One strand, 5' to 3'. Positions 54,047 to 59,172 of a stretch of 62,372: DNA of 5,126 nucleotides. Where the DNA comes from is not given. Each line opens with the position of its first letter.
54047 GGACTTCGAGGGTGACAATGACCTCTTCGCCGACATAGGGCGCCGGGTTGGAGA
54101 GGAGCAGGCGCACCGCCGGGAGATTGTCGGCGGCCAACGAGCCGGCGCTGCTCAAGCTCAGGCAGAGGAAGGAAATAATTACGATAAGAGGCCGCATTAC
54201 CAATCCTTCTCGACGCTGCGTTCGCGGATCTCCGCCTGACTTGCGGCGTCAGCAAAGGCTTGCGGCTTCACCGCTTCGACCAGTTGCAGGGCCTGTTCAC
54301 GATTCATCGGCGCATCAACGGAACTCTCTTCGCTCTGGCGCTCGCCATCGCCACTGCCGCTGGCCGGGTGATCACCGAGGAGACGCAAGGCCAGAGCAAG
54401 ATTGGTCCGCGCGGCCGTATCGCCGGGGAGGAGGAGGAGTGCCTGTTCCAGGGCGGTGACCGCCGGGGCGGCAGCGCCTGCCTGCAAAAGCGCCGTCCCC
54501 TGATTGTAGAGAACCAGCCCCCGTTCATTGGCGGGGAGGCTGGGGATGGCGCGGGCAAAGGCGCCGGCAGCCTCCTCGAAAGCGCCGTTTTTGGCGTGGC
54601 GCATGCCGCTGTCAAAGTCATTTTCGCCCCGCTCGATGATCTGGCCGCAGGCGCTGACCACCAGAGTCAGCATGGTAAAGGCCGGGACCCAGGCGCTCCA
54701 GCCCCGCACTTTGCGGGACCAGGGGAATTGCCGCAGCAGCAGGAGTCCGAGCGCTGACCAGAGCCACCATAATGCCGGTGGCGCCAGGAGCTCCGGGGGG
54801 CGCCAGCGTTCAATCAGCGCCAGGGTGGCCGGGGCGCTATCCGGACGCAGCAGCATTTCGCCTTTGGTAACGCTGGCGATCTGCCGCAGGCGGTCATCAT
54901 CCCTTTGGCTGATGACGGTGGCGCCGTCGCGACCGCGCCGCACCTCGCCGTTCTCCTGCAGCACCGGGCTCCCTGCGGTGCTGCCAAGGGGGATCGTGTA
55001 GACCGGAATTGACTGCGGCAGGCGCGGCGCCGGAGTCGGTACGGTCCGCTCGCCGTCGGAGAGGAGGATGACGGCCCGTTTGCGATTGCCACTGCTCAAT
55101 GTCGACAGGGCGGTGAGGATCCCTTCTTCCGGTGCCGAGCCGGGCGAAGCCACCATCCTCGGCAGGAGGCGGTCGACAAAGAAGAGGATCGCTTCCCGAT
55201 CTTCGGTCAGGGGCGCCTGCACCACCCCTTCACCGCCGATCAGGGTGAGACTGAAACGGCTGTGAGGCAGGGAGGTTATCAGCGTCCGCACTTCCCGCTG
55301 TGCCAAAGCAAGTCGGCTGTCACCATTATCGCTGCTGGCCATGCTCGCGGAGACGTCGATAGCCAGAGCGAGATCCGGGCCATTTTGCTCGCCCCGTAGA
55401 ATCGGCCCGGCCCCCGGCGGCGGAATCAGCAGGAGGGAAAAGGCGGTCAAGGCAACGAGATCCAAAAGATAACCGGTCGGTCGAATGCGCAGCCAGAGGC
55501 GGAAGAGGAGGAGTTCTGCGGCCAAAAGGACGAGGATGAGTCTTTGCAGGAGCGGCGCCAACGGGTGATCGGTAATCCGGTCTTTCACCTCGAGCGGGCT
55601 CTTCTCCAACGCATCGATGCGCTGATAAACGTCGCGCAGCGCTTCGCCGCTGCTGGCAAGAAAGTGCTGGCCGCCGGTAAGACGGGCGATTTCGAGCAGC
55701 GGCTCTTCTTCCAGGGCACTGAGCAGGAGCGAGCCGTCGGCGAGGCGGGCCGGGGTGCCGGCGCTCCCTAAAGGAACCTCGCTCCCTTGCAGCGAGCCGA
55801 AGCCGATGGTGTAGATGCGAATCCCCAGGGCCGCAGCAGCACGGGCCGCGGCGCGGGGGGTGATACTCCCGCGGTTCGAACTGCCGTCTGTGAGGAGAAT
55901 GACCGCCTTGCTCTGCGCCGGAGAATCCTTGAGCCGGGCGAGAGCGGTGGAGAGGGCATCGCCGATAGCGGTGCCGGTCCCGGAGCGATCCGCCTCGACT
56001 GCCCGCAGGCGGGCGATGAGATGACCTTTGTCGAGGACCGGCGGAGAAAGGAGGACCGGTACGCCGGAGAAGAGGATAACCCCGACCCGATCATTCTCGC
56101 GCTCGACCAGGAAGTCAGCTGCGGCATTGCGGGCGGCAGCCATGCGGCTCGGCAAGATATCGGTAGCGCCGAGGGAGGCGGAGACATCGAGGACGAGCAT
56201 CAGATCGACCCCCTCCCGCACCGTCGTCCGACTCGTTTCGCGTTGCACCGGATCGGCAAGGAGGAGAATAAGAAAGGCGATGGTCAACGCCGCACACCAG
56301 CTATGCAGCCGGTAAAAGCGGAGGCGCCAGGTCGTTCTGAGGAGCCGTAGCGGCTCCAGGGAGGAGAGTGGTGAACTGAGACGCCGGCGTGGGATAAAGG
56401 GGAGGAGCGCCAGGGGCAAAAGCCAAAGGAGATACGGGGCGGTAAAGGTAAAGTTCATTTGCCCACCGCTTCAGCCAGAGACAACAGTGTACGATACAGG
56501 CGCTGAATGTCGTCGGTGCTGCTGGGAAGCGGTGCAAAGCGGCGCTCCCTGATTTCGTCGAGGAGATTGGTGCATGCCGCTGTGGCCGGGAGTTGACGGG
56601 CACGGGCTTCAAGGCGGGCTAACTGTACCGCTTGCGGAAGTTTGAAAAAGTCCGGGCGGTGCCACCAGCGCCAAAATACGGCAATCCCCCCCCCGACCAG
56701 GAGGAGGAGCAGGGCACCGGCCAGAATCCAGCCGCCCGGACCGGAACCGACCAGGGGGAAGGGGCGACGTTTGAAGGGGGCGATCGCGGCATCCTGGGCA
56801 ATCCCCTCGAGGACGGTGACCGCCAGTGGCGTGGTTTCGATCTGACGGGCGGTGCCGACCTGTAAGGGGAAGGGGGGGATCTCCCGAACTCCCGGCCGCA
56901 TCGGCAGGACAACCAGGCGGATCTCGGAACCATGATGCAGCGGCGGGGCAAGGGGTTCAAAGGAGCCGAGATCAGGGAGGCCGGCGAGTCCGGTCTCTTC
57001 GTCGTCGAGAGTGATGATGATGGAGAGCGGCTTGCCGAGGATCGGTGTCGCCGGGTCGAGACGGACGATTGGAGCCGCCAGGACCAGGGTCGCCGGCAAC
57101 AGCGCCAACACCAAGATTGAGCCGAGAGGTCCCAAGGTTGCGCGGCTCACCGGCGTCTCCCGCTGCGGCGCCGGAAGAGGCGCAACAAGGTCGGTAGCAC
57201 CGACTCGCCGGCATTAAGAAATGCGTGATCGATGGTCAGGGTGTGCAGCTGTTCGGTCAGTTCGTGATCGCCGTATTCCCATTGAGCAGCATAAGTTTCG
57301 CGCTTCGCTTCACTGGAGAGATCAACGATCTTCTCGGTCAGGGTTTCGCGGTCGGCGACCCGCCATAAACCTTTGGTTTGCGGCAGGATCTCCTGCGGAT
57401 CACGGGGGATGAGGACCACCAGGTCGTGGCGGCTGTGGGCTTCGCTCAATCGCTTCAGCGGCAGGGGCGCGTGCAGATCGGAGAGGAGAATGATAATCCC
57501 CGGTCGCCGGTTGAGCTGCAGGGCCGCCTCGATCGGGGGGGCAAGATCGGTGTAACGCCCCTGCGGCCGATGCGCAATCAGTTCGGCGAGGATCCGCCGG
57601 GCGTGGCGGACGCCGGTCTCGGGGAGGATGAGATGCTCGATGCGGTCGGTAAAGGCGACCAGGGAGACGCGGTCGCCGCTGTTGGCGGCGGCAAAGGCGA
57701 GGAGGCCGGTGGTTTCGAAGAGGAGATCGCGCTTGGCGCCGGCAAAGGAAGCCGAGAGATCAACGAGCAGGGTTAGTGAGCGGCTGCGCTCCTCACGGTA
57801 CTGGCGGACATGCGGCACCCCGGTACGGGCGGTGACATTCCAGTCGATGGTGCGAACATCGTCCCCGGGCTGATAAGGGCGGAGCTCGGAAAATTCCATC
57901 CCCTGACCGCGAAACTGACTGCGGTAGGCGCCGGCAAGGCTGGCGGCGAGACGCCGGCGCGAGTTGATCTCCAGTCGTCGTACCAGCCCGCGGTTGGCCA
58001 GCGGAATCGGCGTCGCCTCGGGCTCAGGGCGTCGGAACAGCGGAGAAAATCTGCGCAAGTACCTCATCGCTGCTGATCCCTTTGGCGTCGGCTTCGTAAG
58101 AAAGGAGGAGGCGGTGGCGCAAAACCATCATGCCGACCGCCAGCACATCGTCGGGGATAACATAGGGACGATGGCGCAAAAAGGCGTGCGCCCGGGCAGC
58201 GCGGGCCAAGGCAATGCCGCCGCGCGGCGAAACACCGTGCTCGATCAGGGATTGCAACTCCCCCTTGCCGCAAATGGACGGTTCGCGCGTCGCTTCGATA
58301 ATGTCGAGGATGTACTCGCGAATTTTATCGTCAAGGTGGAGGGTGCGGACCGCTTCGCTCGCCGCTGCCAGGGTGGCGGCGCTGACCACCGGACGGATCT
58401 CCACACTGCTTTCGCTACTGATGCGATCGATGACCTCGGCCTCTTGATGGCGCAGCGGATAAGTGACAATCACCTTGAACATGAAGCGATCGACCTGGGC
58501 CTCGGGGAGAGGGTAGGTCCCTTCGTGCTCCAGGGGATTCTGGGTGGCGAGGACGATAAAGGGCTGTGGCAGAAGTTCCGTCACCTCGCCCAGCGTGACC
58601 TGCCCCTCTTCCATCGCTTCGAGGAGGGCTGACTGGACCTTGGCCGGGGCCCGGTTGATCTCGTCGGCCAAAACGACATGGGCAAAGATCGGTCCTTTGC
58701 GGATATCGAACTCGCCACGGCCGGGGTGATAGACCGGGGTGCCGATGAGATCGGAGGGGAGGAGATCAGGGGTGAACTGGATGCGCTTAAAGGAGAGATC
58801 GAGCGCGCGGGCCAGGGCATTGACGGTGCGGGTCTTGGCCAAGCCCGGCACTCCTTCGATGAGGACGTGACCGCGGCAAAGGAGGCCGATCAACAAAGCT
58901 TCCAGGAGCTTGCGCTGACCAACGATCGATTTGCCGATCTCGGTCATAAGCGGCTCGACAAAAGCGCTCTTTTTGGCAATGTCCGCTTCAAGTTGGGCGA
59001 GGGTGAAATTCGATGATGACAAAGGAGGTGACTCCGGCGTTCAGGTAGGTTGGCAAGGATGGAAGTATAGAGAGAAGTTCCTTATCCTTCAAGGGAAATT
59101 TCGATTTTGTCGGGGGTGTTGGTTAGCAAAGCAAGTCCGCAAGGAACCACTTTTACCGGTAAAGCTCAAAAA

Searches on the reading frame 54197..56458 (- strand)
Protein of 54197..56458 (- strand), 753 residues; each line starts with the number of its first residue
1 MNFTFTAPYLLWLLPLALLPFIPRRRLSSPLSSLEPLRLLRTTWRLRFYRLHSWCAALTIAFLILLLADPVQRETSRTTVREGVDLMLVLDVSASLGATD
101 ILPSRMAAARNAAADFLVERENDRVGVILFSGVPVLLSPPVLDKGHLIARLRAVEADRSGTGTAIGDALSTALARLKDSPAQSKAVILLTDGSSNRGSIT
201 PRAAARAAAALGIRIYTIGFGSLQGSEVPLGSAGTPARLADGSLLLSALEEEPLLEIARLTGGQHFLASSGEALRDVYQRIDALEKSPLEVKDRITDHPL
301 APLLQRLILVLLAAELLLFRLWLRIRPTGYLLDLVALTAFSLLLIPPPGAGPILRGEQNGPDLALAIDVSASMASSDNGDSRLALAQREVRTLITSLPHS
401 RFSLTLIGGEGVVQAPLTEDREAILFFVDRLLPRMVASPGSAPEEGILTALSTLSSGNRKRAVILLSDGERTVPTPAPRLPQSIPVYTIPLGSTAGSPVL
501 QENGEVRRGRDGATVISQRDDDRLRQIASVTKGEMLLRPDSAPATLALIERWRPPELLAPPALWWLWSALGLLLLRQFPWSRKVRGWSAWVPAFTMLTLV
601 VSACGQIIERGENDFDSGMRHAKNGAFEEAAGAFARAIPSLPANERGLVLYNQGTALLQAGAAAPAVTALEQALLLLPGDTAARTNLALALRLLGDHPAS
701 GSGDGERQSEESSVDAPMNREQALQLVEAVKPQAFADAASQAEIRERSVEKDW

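Call 31: search_protein_families(library=pfam, proteins=[window:54197-56458:-], max_evalue=0.0001)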
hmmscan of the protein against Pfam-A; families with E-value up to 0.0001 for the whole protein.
window:54197-56458:- (753 aa): 4 families
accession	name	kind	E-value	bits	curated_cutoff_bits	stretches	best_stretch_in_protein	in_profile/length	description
PF13519.12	VWA_2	-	1.9e-38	131.8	27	2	86-192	1-106/107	von Willebrand factor type A domain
PF00092.34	VWA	-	6.9e-26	92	23.8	2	85-223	1-142/174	von Willebrand factor type A domain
PF01882.25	DUF58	-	1.4e-10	41.2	23.4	1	84-219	36-165/216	Protein of unknown function DUF58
PF05762.20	VWA_CoxE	-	2.8e-06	27.4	26.4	0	79-194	50-161/222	VWA domain containing CoxE-like protein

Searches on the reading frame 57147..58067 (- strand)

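Call 31: search_protein_families(library=pfam, proteins=[window:57147-58067:-], max_evalue=0.0001)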
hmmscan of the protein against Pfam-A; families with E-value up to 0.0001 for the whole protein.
window:57147-58067:- (306 aa): 2 families
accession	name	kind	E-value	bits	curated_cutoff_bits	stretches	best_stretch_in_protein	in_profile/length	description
PF01882.25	DUF58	-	1.5e-45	155.5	23.4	1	61-263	1-210/216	Protein of unknown function DUF58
PF13519.12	VWA_2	-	4.2e-09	37.4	27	1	99-197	2-105/107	von Willebrand factor type A domain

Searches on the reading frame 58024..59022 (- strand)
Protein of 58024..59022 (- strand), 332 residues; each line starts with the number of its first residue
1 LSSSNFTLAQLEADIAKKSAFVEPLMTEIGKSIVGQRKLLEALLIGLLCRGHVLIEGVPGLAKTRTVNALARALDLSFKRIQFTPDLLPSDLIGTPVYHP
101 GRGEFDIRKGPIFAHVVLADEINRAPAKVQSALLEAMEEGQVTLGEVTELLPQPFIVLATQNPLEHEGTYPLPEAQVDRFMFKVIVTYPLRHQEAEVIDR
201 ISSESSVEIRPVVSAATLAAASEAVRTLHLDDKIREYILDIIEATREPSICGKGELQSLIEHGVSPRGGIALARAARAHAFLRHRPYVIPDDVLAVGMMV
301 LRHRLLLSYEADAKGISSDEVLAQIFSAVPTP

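Call 31: search_protein_families(library=pfam, proteins=[window:58024-59022:-], max_evalue=0.0001)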
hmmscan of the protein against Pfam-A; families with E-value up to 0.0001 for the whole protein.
window:58024-59022:- (332 aa): 5 families
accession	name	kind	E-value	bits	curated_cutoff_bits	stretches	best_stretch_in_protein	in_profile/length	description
PF07726.17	AAA_3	-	4.6e-63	211.4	27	1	52-182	1-131/131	ATPase family associated with various cellular activities (AAA)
PF17863.7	AAA_lid_2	-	3.6e-22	78.3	22.7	1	259-325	8-74/74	AAA lid domain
PF07728.20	AAA_5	-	5e-15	56.2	22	1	52-180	1-139/139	AAA domain (dynein-related subfamily)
PF20030.5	bpMoxR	-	4.1e-11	42.8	27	1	25-198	6-178/205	MoxR domain in the MoxR-vWA-beta-propeller ternary systems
PF00493.29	MCM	-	9.4e-05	22.1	23.3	0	50-164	57-174/224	MCM P-loop domain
